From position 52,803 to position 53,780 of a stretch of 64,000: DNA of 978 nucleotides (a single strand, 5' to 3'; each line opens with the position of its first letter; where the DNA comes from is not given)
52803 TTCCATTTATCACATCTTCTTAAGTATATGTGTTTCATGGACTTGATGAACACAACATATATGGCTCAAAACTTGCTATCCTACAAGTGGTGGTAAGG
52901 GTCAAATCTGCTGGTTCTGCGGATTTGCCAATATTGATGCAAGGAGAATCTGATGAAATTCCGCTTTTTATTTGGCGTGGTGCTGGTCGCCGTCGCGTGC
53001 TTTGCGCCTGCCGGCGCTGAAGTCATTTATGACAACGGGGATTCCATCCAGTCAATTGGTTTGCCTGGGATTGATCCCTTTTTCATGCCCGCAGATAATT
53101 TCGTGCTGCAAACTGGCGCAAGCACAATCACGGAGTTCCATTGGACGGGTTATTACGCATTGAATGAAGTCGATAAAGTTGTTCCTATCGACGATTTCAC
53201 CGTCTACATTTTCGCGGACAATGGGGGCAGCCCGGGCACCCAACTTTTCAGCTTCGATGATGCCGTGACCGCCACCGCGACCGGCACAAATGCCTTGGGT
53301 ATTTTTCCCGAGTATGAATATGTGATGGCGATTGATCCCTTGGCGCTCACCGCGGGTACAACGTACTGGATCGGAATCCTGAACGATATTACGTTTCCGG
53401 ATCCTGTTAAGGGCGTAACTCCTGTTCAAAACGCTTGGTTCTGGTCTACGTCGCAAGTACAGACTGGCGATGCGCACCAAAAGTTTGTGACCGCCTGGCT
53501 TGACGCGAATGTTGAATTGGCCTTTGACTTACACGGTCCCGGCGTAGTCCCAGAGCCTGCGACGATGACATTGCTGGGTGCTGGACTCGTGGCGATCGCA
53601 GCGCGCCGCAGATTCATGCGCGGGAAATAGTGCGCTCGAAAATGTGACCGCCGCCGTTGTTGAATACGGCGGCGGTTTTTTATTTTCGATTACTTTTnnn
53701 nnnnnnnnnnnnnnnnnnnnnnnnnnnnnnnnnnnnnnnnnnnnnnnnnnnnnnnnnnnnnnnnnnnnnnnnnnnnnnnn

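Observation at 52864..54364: Sigma-54 promoters in front of two paralogous PEP-CTERM genes, plus a sensor-type sigma-54 activator in the window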

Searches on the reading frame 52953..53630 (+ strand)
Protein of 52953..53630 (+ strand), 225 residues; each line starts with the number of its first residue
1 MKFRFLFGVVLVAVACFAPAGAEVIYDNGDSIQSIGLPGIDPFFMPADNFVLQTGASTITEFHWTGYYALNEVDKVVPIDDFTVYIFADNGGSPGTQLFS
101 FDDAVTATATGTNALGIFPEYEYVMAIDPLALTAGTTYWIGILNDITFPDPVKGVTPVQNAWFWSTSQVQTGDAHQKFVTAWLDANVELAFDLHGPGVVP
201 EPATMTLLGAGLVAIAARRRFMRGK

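Call 6: search_protein_families(library=pfam, proteins=[window:52953-53630:+], max_evalue=0.01)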
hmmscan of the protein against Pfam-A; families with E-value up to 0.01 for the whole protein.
window:52953-53630:+ (225 aa): 1 family
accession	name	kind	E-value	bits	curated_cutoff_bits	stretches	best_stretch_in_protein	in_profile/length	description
PF07589.16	PEP-CTERM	-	3.1e-07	30.6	20.7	1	199-220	2-24/24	PEP-CTERM motif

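Call 7: search_protein_families(library=ncbifam, proteins=[window:52953-53630:+], max_evalue=0.01)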
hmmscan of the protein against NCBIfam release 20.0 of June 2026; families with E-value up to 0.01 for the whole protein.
window:52953-53630:+ (225 aa): 11 families
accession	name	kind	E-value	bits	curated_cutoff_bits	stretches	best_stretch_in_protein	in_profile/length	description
NF033554.9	floc_PepA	equivalog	4.3e-09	36.5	80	1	103-220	160-258/261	flocculation-associated PEP-CTERM protein PepA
NF041539.1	choice_anch_R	domain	2.5e-06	27.6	30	1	80-140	48-99/155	choice-of-anchor R domain-containing protein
NF038125.1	PEP_CTERM_THxN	subfamily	2.6e-06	27.2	85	1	185-220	209-244/246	THxN family PEP-CTERM protein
NF038129.1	PEP_NF038129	equivalog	8.3e-05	22.5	65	1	191-220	167-192/194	NF038129 family PEP-CTERM protein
NF041927.1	Xrt_dep_XDP1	equivalog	0.00018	21.6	125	1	162-220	187-240/242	exosortase-dependent surface protein XDP1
NF038120.1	PEP_CTERM_QFxxD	subfamily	0.00024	21.1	80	1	198-220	192-214/215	NF038120 family PEP-CTERM protein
NF041538.1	PEP_EDSA_1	subfamily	0.00027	20.7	100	1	199-220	284-305/307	EDSAP-1 family PEP-CTERM protein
TIGR02595.1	PEP_CTERM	domain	0.00065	20.4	16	1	199-220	1-22/24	PEP-CTERM sorting domain-containing protein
NF038126.1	PEP_CTERM_FxDxF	subfamily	0.0017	18.6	50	1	199-220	142-165/165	FxDxF family PEP-CTERM protein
NF035944.1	PEPxxWA-CTERM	domain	0.0019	18.1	35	1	199-220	1-24/24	PEPxxWA-CTERM sorting domain-containing protein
NF038118.1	PEP_CTERM_CCXG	equivalog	0.0095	15.6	90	0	198-221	175-198/199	CCXG family PEP-CTERM protein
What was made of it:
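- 52953..53630 (+): g1: a 225-aa PEP-CTERM protein with a signal peptide, a beta-sandwich domain and a PEP-CTERM anchor. PF07589 at 30.6 bits and TIGR02595 (calls 6, 7).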

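Call 18: find_homologous_proteins(query=window:52953-53630:+)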
Query window:52953-53630:+ (225 aa): 24 proteins with E <= 0.001 among 2346 candidates.
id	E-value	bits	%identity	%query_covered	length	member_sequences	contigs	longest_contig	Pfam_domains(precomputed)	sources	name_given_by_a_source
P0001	4.3e-148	509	100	100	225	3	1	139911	PF07589.17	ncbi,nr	ncbi:MAG: PEP-CTERM sorting domain-containing protein [Candidatus Hydrogenedentes bacterium]|nr:PEP-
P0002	3.7e-118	411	80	100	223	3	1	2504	PF07589.17,PF25470.2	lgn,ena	-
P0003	7.5e-113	394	78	100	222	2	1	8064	PF07589.17,PF25470.2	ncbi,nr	ncbi:MAG: PEP-CTERM sorting domain-containing protein [Candidatus Hydrogenedentes bacterium]|nr:PEP-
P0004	4.4e-108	378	74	100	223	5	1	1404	PF07589.17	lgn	-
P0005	9.0e-101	354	71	100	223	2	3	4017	PF07589.17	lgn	-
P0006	9.0e-88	312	64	99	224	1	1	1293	PF07589.17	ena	-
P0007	4.1e-68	247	55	100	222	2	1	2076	PF07589.17,PF25470.2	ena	-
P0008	3.3e-63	231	51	100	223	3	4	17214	PF07589.17,PF25470.2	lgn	-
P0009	2.1e-62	229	54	100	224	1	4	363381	PF07589.17,PF25470.2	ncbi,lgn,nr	ncbi:MAG: PEP-CTERM sorting domain-containing protein [Candidatus Hydrogenedentes bacterium]|nr:PEP-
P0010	3.1e-56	209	52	90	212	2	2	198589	PF07589.17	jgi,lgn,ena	-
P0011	2.3e-53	199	51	97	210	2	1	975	-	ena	-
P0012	4.6e-33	133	40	97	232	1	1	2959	PF07589.17,PF25470.2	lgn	-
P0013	3.1e-31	127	42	95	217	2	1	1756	PF07589.17,PF25470.2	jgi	jgi:hypothetical protein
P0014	7.4e-26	109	41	98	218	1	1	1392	PF07589.17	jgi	-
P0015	2.7e-21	94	37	91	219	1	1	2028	PF07589.17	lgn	-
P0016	4.7e-16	77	35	99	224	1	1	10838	PF07589.17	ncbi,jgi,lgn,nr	ncbi:MAG: PEP-CTERM sorting domain-containing protein [FCB group bacterium]|jgi:hypothetical protein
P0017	1.5e-15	75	36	97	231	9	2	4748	PF07589.17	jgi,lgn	jgi:hypothetical protein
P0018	1.2e-14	72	33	96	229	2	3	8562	PF07589.17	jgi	jgi:hypothetical protein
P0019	1.6e-12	66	30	95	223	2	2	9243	PF07589.17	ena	-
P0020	1.1e-10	60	33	98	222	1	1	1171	PF07589.17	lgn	-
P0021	1.6e-9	56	30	100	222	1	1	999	PF07589.17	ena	-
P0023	2.9e-4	39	33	90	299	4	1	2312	PF07589.17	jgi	-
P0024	5.6e-4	38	36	42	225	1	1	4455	PF13313.12,PF07589.17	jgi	jgi:Domain of unknown function (DUF4082)/PEP-CTERM motif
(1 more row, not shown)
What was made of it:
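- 52953..53630 (+): 100% identical to an NCBI Hydrogenedentes MAG protein (call 18).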

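Call 20: find_related_loci(query=A1, collection=genome_contigs, flank=3000)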
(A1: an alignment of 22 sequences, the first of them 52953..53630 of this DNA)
Query A1 (225 aa) in genome_contigs; peptide patterns used: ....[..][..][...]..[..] (x = any residue, [..] = any of these).
600 stretches matched a pattern (row limit reached: there are more); 17 encode a relative of the query (tblastn E <= 1e-3); 17 distinct loci.
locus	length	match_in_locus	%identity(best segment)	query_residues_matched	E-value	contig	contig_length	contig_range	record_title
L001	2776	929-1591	36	1-220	2e-29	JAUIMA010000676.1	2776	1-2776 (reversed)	MAG: Candidatus Hydrogenedentota bacterium isolate Co_bin.7 NODE_218793_length_2776_cov_0.770857, whole genome shotgun s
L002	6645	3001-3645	38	12-223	9e-25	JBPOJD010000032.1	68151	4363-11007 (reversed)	MAG: Candidatus Hydrogenedentota bacterium isolate MAG_4141 c_000000608855, whole genome shotgun sequence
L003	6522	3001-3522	34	49-220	2e-9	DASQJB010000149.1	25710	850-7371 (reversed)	MAG TPA_asm: Bryobacteraceae bacterium isolate SMAG_U11874 k141_4805654, whole genome shotgun sequence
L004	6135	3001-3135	53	181-225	2e-7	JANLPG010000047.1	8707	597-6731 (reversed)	MAG: Gemmatimonadota bacterium isolate OTE_38_metabat_403 OTE_38_k141_1453329, whole genome shotgun sequence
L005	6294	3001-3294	31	128-225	3e-7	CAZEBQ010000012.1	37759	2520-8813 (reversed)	MAG TPA_asm: uncultured Anaerolineales bacterium isolate binchicken_co211_250 genome assembly, contig: NODE_614_length_3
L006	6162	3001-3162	38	164-223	4e-7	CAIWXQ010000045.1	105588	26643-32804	uncultured bacterium isolate Umea3_bin-3605 genome assembly, contig: bin-3605:45/48, whole genome shotgun sequence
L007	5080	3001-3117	59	188-224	1e-6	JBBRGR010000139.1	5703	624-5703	MAG: Gemmatimonadales bacterium isolate Co_metawrap_2641 Cmw_2641_k141_23817512_length_5703_cov_6.9957, whole genome sho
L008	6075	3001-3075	68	196-220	3e-6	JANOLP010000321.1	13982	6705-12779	MAG: Pseudomonadota bacterium isolate VAR_45_metabat_272 VAR_45_k141_179528, whole genome shotgun sequence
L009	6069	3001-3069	78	198-220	2e-6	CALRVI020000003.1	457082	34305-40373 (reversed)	MAG: Methyloversatilis discipulorum isolate JJ-LA1A6-383-2-m1-bin303 genome assembly, contig: JJ-ZL86-91-C8, whole genom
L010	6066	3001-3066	77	199-220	6e-6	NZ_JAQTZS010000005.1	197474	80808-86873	MAG: Malikia sp. isolate STC_66 NODE_157_length_197474_cov_36.708701_Sandtown_C, whole genome shotgun sequence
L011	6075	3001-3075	64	199-223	8e-6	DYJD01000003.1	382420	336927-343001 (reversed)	MAG TPA_asm: Desulfosudis oleivorans isolate FI88_2_51_70 Afr_mines_FI88_13_length_382420_cov_29_783079, whole genome sh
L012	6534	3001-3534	25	64-223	2e-5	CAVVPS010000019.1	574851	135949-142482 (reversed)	MAG: uncultured Alphaproteobacteria bacterium isolate MFD02579.bin.1.15 genome assembly, contig: contig_7654, whole geno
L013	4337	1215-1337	39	183-223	1e-5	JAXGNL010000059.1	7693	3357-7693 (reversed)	MAG: Kiritimatiellia bacterium isolate AnMBR.bin255 bin255_59, whole genome shotgun sequence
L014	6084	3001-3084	68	198-223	2e-5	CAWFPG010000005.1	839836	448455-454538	MAG: uncultured Gemmatimonadales bacterium isolate MFD05684.bin.1.19 genome assembly, contig: contig_32810, whole genome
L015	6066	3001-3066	73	199-220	2e-5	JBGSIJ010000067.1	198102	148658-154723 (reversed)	MAG: Fimbriimonadaceae bacterium isolate JTS-AC126 k141_2907539, whole genome shotgun sequence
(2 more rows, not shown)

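Call 21: find_encoding_contigs(protein=P0009, flank=6000, max_places=4)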
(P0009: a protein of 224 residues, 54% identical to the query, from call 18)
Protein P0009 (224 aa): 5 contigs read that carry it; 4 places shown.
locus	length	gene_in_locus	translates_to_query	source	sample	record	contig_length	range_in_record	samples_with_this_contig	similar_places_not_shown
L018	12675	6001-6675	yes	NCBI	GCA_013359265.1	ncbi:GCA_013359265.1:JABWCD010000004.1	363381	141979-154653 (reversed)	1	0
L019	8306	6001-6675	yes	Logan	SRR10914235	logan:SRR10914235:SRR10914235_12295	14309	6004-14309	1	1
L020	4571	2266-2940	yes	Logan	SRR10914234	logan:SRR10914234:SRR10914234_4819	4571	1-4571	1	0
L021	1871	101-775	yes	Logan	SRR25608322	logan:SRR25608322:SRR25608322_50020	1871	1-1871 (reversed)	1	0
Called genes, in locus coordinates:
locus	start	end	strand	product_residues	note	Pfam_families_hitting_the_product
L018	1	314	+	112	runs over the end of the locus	PF01022:HTH_5, PF12840:HTH_20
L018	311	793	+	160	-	PF08327:AHSA1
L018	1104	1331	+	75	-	PF10047:DUF2281 (weak)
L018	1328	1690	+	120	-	PF01850:PIN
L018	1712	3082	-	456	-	PF01266:DAO (weak), PF01593:Amino_oxidase, PF13450:NAD_binding_8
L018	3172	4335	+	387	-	-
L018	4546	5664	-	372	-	PF04055:Radical_SAM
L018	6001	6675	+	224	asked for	PF25470:DUF7901 (weak), PF07589:PEP_exosort_dom (weak)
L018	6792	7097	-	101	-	PF00355:Rieske, PF13806:Rieske_2, PF22543:Rieske_4 (weak)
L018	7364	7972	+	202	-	PF00081:Sod_Fe_N, PF02777:Sod_Fe_C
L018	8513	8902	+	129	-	-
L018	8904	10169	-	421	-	PF13432:TPR_16 (weak), PF14559:TPR_19 (weak)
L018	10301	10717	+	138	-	PF01894:YjbQ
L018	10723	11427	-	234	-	PF04402:SIMPL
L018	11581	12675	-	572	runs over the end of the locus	PF00587:tRNA-synt_2b, PF04073:tRNA_edit, PF03129:HGTP_anticodon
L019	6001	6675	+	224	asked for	PF25470:DUF7901 (weak), PF07589:PEP_exosort_dom (weak)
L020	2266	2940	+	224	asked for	PF25470:DUF7901 (weak), PF07589:PEP_exosort_dom (weak)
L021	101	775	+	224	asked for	PF25470:DUF7901 (weak), PF07589:PEP_exosort_dom (weak)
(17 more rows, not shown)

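Call 22: find_encoding_contigs(protein=P0010, flank=6000, max_places=3)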
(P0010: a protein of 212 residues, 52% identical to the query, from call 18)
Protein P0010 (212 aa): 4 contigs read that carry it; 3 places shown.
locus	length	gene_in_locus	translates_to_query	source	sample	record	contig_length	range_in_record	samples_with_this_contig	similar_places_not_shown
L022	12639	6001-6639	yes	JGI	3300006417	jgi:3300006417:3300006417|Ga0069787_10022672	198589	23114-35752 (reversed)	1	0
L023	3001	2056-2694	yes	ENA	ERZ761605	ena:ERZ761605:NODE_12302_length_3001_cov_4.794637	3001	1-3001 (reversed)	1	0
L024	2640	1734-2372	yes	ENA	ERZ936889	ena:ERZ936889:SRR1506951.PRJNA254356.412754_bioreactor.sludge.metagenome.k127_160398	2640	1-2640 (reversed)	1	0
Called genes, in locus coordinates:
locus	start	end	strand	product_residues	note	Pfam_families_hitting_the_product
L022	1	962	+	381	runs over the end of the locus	-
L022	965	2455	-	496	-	PF00884:Sulfatase, PF01663:Phosphodiest (faint), PF16347:SGSH_C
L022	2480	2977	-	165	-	-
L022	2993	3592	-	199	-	PF12773:DZR (weak), PF13240:Zn_Ribbon_1, PF13248:Zn_ribbon_3 (weak)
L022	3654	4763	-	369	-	PF04055:Radical_SAM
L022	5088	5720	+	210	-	PF07589:PEP_exosort_dom (weak)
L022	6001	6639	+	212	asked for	PF07589:PEP_exosort_dom (weak)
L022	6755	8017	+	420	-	-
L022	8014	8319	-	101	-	PF00355:Rieske, PF13806:Rieske_2, PF22543:Rieske_4 (weak)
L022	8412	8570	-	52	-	-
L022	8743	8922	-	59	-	-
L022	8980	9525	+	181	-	-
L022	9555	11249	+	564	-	PF08811:DUF1800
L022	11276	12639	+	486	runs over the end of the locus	PF07394:DUF1501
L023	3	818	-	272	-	?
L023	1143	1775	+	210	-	PF07589:PEP_exosort_dom (weak)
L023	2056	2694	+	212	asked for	PF07589:PEP_exosort_dom (weak)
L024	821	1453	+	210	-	PF07589:PEP_exosort_dom (weak)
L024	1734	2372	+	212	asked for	PF07589:PEP_exosort_dom (weak)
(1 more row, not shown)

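Call 23: find_encoding_contigs(protein=P0003, flank=6000, max_places=3)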
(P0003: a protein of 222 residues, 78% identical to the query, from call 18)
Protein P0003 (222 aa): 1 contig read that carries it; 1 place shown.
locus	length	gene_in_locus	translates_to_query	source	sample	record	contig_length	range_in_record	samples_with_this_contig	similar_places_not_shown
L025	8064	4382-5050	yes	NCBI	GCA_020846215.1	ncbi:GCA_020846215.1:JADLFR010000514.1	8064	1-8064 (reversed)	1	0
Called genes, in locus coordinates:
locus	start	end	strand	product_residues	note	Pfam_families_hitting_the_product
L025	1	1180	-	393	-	PF01266:DAO (weak), PF13450:NAD_binding_8, PF01593:Amino_oxidase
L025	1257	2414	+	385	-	-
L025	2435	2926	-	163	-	PF13026:DUF3887 (weak)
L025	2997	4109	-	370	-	PF04055:Radical_SAM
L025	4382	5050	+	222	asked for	PF25470:DUF7901 (faint), PF07589:PEP_exosort_dom (weak)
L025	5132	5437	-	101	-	PF00355:Rieske, PF13806:Rieske_2, PF22543:Rieske_4 (weak)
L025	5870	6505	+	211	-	PF07589:PEP_exosort_dom (weak)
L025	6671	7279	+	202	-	PF00081:Sod_Fe_N, PF02777:Sod_Fe_C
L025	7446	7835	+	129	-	-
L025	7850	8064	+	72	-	PF01894:YjbQ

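Call 25: find_encoding_contigs(protein=P0008, flank=4000, max_places=3)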
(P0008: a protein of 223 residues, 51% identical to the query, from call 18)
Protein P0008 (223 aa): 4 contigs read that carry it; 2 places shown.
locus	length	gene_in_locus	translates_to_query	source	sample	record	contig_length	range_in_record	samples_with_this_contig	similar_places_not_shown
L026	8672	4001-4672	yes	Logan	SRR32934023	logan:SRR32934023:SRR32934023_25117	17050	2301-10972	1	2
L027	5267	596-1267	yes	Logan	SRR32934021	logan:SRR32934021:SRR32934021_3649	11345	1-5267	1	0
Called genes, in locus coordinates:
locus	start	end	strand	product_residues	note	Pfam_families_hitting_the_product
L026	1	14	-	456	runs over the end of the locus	PF01266:DAO (weak), PF01593:Amino_oxidase, PF13450:NAD_binding_8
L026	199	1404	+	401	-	-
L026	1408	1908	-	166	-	-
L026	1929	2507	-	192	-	PF13211:DUF4019 (faint), PF13240:Zn_Ribbon_1 (faint)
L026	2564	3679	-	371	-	PF04055:Radical_SAM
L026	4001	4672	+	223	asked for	PF25470:DUF7901 (weak), PF07589:PEP_exosort_dom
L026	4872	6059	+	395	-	-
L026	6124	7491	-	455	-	PF13229:Beta_helix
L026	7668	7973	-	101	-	PF00355:Rieske, PF13806:Rieske_2, PF22543:Rieske_4 (weak)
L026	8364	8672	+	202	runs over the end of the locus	PF00081:Sod_Fe_N, PF02777:Sod_Fe_C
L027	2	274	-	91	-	?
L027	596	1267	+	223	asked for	PF25470:DUF7901 (weak), PF07589:PEP_exosort_dom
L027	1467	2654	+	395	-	-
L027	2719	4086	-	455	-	PF13229:Beta_helix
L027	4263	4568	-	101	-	PF00355:Rieske, PF13806:Rieske_2, PF22543:Rieske_4 (weak)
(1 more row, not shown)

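Call 26: find_encoding_contigs(protein=P0005, flank=4000, max_places=3)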
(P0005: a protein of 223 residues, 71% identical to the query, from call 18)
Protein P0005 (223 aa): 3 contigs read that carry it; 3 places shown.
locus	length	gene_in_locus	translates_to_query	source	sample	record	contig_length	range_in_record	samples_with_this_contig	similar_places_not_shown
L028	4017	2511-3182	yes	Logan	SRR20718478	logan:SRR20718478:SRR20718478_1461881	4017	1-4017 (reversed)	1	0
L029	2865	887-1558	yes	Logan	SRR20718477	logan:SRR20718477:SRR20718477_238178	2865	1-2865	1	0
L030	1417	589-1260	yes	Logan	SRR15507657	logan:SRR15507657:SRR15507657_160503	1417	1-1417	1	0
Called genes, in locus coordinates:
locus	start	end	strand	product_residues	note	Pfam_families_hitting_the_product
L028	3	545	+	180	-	?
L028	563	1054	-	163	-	-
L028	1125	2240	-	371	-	PF04055:Radical_SAM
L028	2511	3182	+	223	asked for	PF07589:PEP_exosort_dom (weak)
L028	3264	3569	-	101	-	PF00355:Rieske, PF13806:Rieske_2, PF22543:Rieske_4 (weak)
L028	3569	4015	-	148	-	?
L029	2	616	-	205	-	?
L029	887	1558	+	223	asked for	PF07589:PEP_exosort_dom (weak)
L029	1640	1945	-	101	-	PF00355:Rieske, PF13806:Rieske_2, PF22543:Rieske_4 (weak)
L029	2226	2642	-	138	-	-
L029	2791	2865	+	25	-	?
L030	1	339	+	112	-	?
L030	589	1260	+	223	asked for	PF07589:PEP_exosort_dom (weak)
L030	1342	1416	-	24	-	?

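Call 27: find_encoding_contigs(protein=P0002, flank=4000, max_places=2)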
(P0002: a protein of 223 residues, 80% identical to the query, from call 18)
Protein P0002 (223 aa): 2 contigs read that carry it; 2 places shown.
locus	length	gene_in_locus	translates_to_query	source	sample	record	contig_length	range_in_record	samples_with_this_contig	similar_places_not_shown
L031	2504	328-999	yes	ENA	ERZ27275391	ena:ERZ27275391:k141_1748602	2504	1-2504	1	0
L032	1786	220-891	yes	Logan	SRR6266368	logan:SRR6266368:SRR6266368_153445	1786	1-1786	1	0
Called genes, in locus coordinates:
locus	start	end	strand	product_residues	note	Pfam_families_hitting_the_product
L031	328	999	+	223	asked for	PF25470:DUF7901 (faint), PF07589:PEP_exosort_dom (weak)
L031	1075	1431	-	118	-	PF00355:Rieske, PF13806:Rieske_2, PF22543:Rieske_4 (weak)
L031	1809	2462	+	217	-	PF07589:PEP_exosort_dom (weak)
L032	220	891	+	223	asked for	PF25470:DUF7901 (faint), PF07589:PEP_exosort_dom (weak)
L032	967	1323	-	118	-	PF00355:Rieske, PF13806:Rieske_2, PF22543:Rieske_4 (weak)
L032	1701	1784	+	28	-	?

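Call 28: find_encoding_contigs(protein=P0016, flank=4000, max_places=2)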
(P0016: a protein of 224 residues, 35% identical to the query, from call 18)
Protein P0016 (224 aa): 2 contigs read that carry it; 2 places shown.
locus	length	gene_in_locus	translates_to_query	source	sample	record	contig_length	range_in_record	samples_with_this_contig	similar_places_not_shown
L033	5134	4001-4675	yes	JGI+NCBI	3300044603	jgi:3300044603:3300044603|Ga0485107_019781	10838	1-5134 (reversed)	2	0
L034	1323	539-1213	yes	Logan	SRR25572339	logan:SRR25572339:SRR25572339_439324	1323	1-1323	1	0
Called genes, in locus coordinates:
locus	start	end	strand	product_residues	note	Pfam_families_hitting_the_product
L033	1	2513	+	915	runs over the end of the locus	-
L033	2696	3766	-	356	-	PF00793:DAHP_synth_1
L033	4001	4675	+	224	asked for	PF07589:PEP_exosort_dom (weak)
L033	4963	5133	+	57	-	?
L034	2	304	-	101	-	?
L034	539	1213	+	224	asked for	PF07589:PEP_exosort_dom (weak)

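Call 47: find_related_loci(query=A4, collection=metagenome_contigs, flank=1500)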
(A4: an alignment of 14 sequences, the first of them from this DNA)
Query A4 (197 aa) in metagenome_contigs; peptide patterns used: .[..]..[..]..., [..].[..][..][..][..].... (x = any residue, [..] = any of these).
175 stretches matched a pattern; 17 encode a relative of the query (tblastn E <= 1e-3); 17 distinct loci.
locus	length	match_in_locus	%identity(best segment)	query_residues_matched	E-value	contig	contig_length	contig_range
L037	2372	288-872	78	1-197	4e-107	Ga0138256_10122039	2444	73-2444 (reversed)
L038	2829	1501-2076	51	4-197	2e-54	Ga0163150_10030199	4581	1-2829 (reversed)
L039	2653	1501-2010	41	21-193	8e-27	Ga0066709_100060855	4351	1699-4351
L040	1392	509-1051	38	4-197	3e-25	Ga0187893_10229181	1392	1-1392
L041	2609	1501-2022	36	11-197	1e-23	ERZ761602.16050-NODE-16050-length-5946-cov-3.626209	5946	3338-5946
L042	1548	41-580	33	8-195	2e-22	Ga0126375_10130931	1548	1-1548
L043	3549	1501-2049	33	2-197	6e-22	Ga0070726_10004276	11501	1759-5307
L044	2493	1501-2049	33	2-197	6e-22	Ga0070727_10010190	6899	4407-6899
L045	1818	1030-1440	36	8-145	5e-21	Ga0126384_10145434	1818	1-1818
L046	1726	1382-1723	44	1-116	3e-20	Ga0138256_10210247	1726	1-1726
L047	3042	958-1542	32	1-196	1e-19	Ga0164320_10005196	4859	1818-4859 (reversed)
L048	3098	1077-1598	33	1-172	3e-17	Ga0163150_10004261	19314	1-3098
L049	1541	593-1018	33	20-173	1e-15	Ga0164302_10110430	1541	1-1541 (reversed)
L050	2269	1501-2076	29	1-196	1e-13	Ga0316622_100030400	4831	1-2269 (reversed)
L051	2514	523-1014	31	20-182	2e-13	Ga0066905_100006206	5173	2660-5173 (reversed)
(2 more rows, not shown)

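Call 57: search_protein_families(library=pfam, proteins=[L026:4872-6059:+], max_evalue=0.01)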
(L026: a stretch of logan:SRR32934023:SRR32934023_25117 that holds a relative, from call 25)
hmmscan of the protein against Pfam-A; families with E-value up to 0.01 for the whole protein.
L026:4872-6059:+ (395 aa): 0 families

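Call 83: predict_structure(alignment_id=A1)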
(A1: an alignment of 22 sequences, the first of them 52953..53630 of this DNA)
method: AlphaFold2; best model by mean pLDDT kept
length: 225 residues; sequences in the alignment: 22
mean_pLDDT: 81.1   pTM: 0.73
mean pLDDT of the five models: 81.1, 79.8, 78.8, 77.9, 77.4
residues with pLDDT >= 90: 102; 70-90: 60; 50-70: 60; < 50: 3
segments of 3 or more residues with pLDDT < 50: none
pLDDT, mean of each block of 10 residues (from residue 1): 68 63 86 87 87 89 90 60 95 95 92 87 95 95 73 56 90 85 92 80 55 71 62
secondary structure, 60 per line:
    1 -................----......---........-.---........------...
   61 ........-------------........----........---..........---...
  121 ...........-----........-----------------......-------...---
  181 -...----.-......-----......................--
elements in order: H2-17 E22-27 E31-38 E44-51 E58-68 E82-89 E94-101 E105-114 E118-131 E137-144 E162-167 E175-177 E182-184 E191-196 H202-223
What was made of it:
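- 52953..53630 (+): AlphaFold model with pLDDT 81, all-beta (call 83).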
